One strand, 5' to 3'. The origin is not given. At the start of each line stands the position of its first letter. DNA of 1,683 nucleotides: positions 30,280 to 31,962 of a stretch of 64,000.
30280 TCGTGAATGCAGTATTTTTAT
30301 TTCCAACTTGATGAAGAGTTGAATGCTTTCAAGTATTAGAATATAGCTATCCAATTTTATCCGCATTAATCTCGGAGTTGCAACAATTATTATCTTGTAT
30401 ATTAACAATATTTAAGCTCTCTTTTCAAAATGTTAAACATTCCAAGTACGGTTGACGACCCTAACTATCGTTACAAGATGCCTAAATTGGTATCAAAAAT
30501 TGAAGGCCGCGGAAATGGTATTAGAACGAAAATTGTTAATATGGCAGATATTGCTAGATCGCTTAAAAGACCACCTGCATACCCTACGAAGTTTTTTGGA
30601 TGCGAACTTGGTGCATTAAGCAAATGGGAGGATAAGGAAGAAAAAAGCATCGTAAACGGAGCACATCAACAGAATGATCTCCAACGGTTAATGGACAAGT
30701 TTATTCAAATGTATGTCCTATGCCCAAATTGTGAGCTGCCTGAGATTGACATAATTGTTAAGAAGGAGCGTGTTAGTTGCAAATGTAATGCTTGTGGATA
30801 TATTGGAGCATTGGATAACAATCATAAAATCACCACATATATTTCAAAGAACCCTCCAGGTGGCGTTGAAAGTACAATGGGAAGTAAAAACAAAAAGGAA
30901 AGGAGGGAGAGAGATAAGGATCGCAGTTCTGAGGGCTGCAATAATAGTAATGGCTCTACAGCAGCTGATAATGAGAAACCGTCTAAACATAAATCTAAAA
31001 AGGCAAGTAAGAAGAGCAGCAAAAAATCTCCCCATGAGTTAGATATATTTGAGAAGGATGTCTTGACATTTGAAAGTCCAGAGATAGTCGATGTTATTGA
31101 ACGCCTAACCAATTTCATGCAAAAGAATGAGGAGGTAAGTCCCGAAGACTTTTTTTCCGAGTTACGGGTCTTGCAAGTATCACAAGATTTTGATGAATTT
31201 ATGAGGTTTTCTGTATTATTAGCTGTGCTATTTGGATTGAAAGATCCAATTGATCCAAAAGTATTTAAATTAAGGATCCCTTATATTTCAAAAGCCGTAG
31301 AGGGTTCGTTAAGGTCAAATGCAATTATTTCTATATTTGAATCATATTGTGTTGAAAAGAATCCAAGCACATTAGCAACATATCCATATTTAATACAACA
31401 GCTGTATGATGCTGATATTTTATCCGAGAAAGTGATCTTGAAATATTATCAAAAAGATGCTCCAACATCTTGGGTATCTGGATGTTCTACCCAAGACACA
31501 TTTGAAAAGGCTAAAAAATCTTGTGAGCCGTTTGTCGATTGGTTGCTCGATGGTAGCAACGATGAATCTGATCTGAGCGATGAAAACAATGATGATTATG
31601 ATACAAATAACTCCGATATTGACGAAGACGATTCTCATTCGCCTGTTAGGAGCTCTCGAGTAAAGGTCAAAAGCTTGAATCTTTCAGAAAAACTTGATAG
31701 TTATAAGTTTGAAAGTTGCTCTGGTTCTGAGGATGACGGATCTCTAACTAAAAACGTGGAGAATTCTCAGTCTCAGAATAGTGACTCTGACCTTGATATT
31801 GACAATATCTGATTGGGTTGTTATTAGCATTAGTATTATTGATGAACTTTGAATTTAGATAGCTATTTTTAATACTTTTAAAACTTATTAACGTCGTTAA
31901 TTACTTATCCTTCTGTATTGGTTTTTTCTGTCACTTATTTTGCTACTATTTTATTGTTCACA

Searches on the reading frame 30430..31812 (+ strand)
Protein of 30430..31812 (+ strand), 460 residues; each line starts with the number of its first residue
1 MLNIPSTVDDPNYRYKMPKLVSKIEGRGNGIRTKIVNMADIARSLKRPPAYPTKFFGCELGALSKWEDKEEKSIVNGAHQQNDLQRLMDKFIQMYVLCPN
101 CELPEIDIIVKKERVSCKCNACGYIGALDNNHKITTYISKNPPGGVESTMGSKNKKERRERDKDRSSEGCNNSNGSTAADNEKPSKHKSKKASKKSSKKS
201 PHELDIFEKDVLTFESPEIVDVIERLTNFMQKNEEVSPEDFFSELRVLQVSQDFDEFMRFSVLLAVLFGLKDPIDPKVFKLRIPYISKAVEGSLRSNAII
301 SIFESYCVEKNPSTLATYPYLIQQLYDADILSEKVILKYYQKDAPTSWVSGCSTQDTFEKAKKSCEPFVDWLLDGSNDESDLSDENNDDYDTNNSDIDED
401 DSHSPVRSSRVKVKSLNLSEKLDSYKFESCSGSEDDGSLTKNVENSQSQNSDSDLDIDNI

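Call 33: find_encoding_contigs(protein=window:30430-31812:+, flank=10000, max_places=1)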
Protein window:30430-31812:+ (460 aa): 23 contigs read that carry it; 1 place shown.
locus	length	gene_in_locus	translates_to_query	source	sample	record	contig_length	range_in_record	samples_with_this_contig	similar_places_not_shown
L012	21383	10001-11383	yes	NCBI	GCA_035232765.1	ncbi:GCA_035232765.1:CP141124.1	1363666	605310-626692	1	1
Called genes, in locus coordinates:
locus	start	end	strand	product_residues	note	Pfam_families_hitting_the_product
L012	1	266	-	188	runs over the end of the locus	-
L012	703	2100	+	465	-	PF03381:CDC50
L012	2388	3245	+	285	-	PF00307:CH, PF03271:EB1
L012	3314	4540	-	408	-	PF01138:RNase_PH, PF03725:RNase_PH_C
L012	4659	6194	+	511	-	PF06087:Tyr-DNA_phospho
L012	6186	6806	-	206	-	-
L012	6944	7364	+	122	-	PF00166:Cpn10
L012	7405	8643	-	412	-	-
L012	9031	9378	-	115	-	PF01776:Ribosomal_L22e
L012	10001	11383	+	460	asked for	PF01873:eIF-5_eIF-2B, PF02020:W2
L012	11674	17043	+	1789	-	PF11732:Thoc2, PF11262:Tho2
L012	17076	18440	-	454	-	PF07690:MFS_1 (weak)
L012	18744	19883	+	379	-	-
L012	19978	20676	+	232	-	PF00244:14-3-3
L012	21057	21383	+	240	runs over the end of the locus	-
